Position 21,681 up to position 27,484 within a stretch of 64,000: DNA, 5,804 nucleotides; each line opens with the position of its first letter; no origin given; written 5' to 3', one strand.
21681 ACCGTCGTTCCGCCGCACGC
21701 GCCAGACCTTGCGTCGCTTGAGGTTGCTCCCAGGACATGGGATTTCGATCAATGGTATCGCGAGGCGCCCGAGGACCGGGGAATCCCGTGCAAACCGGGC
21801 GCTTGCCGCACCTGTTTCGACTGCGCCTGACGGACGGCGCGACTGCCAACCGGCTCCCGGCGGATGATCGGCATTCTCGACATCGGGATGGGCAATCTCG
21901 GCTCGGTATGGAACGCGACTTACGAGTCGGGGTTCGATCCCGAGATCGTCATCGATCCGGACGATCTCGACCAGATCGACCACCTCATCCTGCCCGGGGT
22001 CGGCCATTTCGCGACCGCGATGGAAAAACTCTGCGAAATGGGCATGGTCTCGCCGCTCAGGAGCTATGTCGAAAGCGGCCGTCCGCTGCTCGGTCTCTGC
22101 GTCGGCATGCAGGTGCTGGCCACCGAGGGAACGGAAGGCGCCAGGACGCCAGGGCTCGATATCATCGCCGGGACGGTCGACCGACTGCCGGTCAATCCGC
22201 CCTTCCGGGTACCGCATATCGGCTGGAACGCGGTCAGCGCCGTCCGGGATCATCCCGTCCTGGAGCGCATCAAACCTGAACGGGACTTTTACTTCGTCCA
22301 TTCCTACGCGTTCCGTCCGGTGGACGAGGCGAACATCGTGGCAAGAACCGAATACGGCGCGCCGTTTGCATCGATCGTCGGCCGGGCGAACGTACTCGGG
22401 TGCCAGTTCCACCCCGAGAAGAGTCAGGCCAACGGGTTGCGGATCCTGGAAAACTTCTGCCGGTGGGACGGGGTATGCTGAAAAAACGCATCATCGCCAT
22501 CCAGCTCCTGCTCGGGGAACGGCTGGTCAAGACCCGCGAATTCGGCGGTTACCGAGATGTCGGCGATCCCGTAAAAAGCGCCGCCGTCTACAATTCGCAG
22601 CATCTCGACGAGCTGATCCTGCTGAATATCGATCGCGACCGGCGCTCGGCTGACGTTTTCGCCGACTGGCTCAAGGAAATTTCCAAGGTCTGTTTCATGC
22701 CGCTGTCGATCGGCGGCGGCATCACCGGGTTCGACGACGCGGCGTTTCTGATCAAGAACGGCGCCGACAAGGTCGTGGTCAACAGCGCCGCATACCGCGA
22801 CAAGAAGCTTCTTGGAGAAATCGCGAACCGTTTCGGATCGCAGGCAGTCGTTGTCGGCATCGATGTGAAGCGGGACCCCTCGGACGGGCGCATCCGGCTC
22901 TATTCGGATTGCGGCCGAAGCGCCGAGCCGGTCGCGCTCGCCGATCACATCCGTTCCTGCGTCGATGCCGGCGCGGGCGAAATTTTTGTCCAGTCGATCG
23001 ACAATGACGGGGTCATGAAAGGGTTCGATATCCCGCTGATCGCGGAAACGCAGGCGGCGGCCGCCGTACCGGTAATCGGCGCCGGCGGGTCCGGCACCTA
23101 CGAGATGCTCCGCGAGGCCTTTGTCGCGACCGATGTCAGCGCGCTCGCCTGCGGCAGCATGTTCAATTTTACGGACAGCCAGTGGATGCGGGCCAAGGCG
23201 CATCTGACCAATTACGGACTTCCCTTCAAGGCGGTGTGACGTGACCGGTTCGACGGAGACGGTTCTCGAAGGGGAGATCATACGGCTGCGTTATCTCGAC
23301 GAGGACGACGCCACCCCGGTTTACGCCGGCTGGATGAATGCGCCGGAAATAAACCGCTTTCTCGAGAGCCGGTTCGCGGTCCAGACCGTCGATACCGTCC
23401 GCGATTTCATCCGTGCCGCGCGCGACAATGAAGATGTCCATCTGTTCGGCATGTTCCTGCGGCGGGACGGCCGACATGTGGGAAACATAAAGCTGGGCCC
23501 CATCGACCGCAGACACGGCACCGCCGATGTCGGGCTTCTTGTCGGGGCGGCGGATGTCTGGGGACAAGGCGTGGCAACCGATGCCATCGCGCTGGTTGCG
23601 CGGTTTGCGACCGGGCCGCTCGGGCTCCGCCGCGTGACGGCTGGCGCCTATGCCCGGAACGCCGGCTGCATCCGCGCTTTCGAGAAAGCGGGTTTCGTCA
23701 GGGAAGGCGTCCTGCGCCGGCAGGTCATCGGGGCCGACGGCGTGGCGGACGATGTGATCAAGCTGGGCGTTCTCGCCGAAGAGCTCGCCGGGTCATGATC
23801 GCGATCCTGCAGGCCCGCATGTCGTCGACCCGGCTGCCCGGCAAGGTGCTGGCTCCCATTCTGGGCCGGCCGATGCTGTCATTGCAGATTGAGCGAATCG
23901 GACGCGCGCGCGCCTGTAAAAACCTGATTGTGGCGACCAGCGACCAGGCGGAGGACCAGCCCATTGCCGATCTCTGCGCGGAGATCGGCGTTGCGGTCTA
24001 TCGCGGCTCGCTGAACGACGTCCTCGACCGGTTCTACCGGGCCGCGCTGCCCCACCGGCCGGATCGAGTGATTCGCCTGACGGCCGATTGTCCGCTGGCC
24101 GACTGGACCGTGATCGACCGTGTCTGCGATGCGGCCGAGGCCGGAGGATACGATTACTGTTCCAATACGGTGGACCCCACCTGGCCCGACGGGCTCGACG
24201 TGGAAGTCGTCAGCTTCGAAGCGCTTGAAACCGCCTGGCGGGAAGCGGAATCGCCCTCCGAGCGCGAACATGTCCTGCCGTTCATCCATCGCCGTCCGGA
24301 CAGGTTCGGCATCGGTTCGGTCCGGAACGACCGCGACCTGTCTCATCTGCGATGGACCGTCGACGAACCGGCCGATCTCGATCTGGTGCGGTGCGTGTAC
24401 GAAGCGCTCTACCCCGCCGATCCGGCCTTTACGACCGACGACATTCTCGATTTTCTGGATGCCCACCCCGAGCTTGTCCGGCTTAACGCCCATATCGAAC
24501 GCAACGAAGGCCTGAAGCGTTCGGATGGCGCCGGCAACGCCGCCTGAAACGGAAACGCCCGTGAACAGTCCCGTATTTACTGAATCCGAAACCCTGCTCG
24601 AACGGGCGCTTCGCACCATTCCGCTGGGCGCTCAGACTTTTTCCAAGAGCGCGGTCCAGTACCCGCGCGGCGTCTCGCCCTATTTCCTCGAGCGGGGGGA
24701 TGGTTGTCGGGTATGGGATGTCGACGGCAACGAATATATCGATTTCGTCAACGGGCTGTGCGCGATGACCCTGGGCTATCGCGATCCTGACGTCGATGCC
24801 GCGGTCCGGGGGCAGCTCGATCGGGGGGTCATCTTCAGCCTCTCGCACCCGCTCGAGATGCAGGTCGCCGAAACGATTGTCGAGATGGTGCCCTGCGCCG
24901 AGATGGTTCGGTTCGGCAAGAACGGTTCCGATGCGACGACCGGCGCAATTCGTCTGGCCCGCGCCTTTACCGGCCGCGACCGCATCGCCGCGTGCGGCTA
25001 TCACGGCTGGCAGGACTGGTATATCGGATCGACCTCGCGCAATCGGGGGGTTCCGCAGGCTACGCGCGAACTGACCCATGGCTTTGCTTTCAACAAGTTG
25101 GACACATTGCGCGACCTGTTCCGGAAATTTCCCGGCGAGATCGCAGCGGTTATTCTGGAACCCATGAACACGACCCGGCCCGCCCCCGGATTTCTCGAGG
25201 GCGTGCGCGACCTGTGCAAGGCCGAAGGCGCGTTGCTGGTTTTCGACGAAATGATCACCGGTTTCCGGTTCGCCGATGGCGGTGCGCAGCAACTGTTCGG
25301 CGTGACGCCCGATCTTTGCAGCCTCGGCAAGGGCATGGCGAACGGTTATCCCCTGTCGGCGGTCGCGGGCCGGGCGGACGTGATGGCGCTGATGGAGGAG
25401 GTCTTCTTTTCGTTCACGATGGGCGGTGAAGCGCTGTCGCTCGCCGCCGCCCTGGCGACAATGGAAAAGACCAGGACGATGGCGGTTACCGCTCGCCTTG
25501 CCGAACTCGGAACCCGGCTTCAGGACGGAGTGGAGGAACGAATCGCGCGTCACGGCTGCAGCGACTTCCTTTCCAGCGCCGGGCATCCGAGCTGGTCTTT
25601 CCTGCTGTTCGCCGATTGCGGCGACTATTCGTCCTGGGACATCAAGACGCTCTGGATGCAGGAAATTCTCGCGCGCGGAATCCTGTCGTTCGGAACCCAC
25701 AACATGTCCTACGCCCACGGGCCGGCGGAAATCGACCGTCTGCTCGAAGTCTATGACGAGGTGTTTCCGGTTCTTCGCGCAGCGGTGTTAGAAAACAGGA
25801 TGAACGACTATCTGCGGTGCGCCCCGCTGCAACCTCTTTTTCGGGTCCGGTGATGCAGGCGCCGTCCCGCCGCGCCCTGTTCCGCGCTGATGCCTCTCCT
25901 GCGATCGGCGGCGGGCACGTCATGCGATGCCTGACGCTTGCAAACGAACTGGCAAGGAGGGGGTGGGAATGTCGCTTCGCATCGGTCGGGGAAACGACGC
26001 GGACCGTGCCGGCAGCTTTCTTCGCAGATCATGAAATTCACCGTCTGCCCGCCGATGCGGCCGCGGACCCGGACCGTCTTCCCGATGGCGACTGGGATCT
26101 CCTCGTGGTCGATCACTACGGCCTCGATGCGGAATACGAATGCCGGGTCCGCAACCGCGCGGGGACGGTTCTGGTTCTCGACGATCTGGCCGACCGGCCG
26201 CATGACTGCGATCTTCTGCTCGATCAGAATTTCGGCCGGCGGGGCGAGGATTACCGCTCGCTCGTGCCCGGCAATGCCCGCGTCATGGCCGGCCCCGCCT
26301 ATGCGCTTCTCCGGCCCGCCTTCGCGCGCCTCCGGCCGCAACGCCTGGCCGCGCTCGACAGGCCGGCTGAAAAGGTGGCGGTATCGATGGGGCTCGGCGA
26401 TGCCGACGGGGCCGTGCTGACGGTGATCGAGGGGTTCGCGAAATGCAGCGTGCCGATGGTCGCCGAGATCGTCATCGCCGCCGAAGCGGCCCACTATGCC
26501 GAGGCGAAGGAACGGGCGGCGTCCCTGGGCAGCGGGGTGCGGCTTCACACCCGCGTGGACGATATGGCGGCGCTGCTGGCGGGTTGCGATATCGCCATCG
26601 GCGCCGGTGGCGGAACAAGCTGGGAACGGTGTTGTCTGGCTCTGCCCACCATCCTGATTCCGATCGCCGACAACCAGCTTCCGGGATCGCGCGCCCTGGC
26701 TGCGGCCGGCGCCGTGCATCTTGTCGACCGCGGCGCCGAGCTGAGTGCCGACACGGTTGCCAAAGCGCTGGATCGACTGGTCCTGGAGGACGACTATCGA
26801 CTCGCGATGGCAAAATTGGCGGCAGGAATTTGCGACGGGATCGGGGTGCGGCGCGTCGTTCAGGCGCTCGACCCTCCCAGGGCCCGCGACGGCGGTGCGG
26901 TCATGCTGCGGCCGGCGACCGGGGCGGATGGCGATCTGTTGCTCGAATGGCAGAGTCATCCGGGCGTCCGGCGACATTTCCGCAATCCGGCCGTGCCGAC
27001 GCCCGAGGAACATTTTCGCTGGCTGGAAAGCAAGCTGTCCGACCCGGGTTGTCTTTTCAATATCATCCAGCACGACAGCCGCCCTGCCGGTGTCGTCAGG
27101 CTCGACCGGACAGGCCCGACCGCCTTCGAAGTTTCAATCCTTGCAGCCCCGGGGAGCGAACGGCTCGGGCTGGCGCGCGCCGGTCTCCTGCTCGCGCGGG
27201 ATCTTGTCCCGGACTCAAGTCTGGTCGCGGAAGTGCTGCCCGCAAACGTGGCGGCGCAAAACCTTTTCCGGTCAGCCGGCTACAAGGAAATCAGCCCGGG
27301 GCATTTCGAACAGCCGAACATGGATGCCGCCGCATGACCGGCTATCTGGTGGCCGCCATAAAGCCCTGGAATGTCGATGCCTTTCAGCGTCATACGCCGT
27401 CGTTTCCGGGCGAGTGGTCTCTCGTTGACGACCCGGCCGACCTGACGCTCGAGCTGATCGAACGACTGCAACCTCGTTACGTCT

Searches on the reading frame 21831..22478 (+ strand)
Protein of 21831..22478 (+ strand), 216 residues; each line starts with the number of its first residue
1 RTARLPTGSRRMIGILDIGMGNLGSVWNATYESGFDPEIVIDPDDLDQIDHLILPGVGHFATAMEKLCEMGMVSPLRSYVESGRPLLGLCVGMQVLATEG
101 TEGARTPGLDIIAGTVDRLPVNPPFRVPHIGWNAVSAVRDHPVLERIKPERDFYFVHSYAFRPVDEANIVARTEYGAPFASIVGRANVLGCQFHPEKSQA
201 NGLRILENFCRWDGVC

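Call 9: search_protein_families(library=pfam, proteins=[window:21831-22478:+], max_evalue=0.001)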
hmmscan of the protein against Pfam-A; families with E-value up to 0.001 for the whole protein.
window:21831-22478:+ (216 aa): 3 families
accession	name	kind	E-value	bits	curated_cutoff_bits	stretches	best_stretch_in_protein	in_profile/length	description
PF00117.34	GATase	-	2.3e-18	67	22.8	1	16-210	3-187/190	Glutamine amidotransferase class-I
PF01174.25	SNO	-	1.6e-11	44.9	27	1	34-118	19-102/188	SNO glutamine amidotransferase family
PF07685.20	GATase_3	-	1.2e-06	28.7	27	1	42-111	33-110/196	CobB/CobQ-like glutamine amidotransferase domain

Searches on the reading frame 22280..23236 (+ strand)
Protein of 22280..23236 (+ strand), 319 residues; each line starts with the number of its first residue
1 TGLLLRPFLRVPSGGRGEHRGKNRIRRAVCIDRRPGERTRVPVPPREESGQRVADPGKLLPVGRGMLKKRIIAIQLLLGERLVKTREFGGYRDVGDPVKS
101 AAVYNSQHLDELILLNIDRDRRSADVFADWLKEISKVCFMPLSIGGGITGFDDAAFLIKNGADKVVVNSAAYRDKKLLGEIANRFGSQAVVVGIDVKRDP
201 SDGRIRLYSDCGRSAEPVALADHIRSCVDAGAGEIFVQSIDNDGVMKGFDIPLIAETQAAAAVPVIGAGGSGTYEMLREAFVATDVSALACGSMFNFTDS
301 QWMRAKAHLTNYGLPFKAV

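Call 9: search_protein_families(library=pfam, proteins=[window:22280-23236:+], max_evalue=0.001)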
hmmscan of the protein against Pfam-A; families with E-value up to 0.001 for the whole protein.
window:22280-23236:+ (319 aa): 1 family
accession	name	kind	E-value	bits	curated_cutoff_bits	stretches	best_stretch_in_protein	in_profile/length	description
PF00977.27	His_biosynth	-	8.8e-46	156.6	23.6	1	81-295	15-222/228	Histidine biosynthesis protein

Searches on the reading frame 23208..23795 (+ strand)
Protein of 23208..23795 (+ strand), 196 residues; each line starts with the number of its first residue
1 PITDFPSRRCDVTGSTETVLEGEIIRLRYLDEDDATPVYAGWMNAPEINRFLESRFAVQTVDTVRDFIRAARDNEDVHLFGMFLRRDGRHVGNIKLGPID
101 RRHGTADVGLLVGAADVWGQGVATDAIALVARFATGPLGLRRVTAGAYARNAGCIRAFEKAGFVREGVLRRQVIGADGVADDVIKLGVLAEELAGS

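Call 9: search_protein_families(library=pfam, proteins=[window:23208-23795:+], max_evalue=0.001)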
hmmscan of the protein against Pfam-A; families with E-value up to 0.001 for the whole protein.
window:23208-23795:+ (196 aa): 4 families
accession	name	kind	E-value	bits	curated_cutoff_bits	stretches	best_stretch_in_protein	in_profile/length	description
PF13302.13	Acetyltransf_3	-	2e-21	77.5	25.4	1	26-164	3-138/138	Acetyltransferase (GNAT) domain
PF13523.12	Acetyltransf_8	-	2.6e-09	37.3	27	1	36-167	6-141/145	Acetyltransferase (GNAT) domain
PF00583.31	Acetyltransf_1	-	3.7e-08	34.1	20.7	1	60-163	17-116/116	Acetyltransferase (GNAT) family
PF13420.13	Acetyltransf_4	-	0.00024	21.6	24.3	1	28-171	2-142/155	Acetyltransferase (GNAT) domain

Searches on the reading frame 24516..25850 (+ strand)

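Call 10: search_protein_families(library=pfam, proteins=[window:24516-25850:+], max_evalue=0.001)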
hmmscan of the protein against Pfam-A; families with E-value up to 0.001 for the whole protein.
window:24516-25850:+ (445 aa): 1 family
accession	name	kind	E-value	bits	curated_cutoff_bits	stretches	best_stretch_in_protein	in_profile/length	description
PF00202.27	Aminotran_3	-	5.9e-51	173.8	30.5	1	52-342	5-329/403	Aminotransferase class-III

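Call 13: search_protein_families(library=ncbifam, proteins=[window:24516-25850:+], max_evalue=0.001)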
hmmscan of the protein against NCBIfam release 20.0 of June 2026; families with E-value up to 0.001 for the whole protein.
window:24516-25850:+ (445 aa): 69 families (the best 25 are shown)
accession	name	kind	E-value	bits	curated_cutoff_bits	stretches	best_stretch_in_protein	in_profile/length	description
NF004856.0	PRK06209.1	equivalog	6.7e-127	423.7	486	1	20-443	7-438/450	glutamate-1-semialdehyde 2,1-aminomutase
NF000818.0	PRK00062.1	subfamily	2.2e-81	273.8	398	1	22-417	4-424/429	glutamate-1-semialdehyde 2,1-aminomutase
TIGR00713.1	hemL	equivalog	1.1e-75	254.9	527.3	1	25-356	3-350/423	glutamate-1-semialdehyde 2,1-aminomutase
NF041362.1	GntE_guanitoxin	equivalog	3.8e-74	249.8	525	1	22-361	6-365/426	guanitoxin biosynthesis PLP-dependent transaminase GntE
NF009055.0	PRK12389.1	equivalog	4.7e-66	223.2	637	1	21-348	3-347/431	glutamate-1-semialdehyde 2,1-aminomutase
NF005993.0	PRK08117.1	subfamily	3.2e-47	161.1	574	2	189-348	186-352/433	aspartate aminotransferase family protein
TIGR00707.1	argD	subfamily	1.5e-43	149.1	410.05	1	56-345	11-312/381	acetylornithine/succinylornithine family transaminase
NF002874.0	PRK03244.1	equivalog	1.1e-42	146.2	457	1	52-341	23-321/399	acetylornithine transaminase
NF004718.0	PRK06062.1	subfamily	1.2e-41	142.7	472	2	205-346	214-364/454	hypothetical protein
NF004426.0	PRK05769.1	equivalog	6.5e-41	140.5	552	2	201-341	212-357/441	acetyl ornithine aminotransferase family protein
NF001864.0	PRK00615.1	equivalog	6.6e-40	137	706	1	23-356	6-356/433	glutamate-1-semialdehyde aminotransferase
NF006368.0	PRK08593.1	equivalog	1.6e-38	132.5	570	2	187-346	186-352/448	aspartate aminotransferase family protein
NF002797.0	PRK02936.1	equivalog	4.4e-37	127.7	496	1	58-345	15-309/385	acetylornithine transaminase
NF006228.0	PRK08360.1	equivalog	7.1e-37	127.1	608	2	206-345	202-346/443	aspartate aminotransferase family protein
TIGR00700.1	GABAtrnsam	equivalog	5.2e-36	124.1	506.65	2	206-340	195-334/420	4-aminobutyrate--2-oxoglutarate transaminase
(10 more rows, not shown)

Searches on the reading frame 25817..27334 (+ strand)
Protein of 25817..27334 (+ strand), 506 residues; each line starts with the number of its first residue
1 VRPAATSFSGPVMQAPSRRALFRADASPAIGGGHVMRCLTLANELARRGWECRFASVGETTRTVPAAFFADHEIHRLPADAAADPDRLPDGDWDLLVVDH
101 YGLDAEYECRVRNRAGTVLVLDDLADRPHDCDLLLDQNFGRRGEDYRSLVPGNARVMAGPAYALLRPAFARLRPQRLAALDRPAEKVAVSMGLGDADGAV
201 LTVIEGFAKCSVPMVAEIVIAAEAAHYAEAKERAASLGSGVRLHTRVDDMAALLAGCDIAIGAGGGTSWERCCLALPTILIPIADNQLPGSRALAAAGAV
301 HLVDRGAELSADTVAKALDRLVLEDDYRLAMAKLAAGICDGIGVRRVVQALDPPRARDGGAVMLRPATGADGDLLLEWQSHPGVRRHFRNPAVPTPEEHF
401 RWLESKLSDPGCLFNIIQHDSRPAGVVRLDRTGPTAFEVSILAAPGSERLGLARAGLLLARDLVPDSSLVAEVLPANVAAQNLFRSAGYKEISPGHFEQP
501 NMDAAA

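Call 53: search_protein_families(library=pfam, proteins=[window:25817-27334:+], max_evalue=1)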
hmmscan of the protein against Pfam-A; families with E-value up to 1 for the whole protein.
window:25817-27334:+ (506 aa): 6 families
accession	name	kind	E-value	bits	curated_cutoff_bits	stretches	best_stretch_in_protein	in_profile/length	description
PF13302.13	Acetyltransf_3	-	1.3e-09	39.3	25.4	1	362-490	2-138/138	Acetyltransferase (GNAT) domain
PF06722.18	EryCIII-like_C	-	8.4e-07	29.5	31.7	1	216-336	12-127/145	Erythromycin biosynthesis protein CIII-like, C-terminal domain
PF04101.22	Glyco_tran_28_C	-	1.1e-05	26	22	1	217-333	32-152/166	Glycosyltransferase family 28 C-terminal domain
PF00583.31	Acetyltransf_1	-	1.3e-05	25.9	20.7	1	397-489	21-116/116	Acetyltransferase (GNAT) family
PF13523.12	Acetyltransf_8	-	0.15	12.1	27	1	370-429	4-61/145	Acetyltransferase (GNAT) domain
PF04007.18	DUF354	-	0.25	10.8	22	1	243-279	248-283/349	Protein of unknown function (DUF354)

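Call 54: search_protein_families(library=ncbifam, proteins=[window:25817-27334:+], max_evalue=0.01)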
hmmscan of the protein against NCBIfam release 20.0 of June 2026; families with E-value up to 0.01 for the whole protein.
window:25817-27334:+ (506 aa): 5 families
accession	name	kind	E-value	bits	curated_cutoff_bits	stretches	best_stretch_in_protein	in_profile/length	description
TIGR03590.1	PseG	equivalog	3.9e-73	246.5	153.55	1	20-290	3-276/280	UDP-2,4-diacetamido-2,4,6-trideoxy-beta-L-altropyranose hydrolase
TIGR01133.1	murG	equivalog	1.1e-08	34.5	250.25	1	215-336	213-338/353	undecaprenyldiphospho-muramoylpentapeptide beta-N-acetylglucosaminyltransferase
TIGR03585.1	PseH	equivalog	5.2e-07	29.9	93.1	1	368-491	7-135/156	UDP-4-amino-4,6-dideoxy-N-acetyl-beta-L-altrosamine N-acetyltransferase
TIGR04516.1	glycosyl_450act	subfamily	0.00049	19.3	440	1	219-338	279-397/418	activator-dependent family glycosyltransferase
TIGR01426.2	MGT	subfamily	0.0064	15.5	260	0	253-346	289-382/393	macrolide family glycosyltransferase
